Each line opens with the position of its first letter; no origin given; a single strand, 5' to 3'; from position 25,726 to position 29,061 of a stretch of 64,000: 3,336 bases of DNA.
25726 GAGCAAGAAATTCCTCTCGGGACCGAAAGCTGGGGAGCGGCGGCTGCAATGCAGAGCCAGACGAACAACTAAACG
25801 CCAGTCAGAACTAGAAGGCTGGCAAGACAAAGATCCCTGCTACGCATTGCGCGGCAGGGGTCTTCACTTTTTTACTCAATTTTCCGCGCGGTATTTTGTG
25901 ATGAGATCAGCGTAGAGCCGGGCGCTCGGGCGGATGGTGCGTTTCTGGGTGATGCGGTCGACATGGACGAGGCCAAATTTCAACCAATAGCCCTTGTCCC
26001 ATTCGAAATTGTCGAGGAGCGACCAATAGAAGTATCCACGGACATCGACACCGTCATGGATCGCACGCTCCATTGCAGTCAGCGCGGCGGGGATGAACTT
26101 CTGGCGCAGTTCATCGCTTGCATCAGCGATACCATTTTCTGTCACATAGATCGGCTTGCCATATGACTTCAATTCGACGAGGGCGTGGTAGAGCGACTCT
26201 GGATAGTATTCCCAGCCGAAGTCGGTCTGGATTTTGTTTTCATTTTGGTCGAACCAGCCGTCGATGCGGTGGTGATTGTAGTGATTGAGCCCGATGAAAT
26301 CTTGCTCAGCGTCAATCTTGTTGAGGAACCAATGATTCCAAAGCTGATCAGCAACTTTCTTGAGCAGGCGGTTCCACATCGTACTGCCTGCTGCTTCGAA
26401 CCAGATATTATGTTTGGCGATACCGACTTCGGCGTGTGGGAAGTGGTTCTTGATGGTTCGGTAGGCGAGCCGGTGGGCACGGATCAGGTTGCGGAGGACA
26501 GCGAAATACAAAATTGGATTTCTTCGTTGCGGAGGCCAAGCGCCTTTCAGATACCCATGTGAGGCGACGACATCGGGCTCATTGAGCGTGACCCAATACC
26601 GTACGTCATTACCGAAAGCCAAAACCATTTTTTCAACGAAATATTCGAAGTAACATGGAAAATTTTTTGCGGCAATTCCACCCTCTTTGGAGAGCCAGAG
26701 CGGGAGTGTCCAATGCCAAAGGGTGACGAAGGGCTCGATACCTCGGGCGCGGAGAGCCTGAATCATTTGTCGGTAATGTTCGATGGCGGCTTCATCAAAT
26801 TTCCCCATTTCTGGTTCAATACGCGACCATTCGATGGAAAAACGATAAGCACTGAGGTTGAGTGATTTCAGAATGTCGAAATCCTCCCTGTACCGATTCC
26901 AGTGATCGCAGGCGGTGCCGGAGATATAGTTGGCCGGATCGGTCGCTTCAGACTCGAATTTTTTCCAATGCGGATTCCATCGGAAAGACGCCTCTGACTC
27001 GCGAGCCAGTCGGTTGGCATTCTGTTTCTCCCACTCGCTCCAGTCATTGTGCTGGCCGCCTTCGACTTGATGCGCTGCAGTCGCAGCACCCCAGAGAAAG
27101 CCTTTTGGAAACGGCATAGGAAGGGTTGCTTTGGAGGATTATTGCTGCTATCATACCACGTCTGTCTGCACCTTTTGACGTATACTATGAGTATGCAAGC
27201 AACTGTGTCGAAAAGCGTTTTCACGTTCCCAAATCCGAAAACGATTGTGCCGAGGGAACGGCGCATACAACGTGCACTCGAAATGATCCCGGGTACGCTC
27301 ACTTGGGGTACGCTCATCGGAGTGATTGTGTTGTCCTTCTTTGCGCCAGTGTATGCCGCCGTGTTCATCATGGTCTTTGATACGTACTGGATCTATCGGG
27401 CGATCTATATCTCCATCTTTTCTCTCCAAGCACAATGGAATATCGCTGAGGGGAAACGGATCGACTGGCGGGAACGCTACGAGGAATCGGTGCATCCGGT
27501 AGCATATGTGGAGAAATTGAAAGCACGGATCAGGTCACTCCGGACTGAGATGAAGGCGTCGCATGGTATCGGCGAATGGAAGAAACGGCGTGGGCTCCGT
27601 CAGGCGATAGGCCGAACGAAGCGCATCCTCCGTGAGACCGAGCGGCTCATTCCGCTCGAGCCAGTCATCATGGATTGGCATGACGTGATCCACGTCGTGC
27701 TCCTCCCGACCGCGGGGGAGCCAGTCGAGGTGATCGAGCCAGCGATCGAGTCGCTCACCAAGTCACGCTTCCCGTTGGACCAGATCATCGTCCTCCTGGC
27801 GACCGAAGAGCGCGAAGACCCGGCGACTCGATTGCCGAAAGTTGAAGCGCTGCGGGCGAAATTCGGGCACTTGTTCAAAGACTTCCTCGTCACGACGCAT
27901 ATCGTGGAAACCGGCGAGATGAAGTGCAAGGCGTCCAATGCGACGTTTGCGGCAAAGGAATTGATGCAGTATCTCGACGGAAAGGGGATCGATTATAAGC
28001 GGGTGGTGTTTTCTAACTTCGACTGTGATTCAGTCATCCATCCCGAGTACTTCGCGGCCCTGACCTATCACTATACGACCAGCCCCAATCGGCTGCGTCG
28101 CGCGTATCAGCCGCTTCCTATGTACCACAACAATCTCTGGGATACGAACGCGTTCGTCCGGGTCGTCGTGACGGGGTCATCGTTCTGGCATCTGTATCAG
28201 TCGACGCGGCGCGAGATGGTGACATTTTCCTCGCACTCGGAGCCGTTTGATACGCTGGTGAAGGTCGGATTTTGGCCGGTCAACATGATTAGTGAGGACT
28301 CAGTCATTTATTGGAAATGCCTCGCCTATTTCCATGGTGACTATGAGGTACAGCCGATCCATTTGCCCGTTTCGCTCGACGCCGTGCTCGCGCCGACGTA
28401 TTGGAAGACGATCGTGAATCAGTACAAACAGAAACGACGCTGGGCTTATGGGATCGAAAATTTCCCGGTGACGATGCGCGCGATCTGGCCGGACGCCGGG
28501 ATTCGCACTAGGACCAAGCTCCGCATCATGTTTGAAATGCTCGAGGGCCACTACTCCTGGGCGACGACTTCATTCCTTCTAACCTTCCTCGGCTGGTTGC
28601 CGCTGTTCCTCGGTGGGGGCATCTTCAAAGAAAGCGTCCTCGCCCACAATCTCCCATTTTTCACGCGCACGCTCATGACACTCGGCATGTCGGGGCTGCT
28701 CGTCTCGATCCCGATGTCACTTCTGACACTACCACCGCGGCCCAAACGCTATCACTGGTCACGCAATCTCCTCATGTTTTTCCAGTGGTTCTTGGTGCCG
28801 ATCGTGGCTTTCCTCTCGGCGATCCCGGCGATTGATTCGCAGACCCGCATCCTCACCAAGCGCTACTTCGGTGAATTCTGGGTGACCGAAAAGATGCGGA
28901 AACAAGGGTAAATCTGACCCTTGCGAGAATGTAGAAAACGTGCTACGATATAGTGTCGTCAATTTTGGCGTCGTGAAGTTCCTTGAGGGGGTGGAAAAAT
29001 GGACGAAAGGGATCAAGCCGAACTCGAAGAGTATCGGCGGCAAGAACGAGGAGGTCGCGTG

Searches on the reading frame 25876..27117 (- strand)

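Call 21: search_protein_families(library=pfam, proteins=[window:25876-27117:-], max_evalue=0.001)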
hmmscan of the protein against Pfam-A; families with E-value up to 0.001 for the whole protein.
window:25876-27117:- (413 aa): 1 family
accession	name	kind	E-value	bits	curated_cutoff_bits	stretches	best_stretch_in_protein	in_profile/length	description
PF00232.24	Glyco_hydro_1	-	4.2e-87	292.9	22.6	2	2-267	4-252/453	Glycosyl hydrolase family 1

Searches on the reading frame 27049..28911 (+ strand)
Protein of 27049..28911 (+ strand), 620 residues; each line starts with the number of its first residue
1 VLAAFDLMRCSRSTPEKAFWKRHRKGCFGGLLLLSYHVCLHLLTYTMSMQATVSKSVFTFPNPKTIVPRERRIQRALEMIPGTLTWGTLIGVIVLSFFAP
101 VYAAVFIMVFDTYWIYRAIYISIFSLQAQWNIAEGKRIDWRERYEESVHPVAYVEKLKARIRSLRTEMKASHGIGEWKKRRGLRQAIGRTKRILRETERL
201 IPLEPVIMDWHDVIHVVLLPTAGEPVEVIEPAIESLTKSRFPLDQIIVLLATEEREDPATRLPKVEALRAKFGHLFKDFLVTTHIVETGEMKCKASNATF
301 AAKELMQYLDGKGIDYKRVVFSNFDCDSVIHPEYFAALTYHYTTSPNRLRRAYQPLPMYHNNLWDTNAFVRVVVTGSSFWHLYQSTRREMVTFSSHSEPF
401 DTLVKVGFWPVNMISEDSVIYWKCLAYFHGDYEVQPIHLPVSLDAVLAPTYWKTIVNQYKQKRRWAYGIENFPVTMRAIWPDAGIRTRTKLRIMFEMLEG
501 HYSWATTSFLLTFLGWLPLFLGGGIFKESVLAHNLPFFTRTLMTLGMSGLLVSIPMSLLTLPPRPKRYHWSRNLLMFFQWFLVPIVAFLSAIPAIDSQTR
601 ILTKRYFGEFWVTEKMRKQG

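Call 21: search_protein_families(library=pfam, proteins=[window:27049-28911:+], max_evalue=0.001)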
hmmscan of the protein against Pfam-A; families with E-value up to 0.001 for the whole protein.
window:27049-28911:+ (620 aa): 1 family
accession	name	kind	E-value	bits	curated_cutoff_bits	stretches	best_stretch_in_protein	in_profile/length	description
PF13632.12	Glyco_trans_2_3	-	0.00044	20.6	27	1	325-519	6-153/198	Glycosyl transferase family group 2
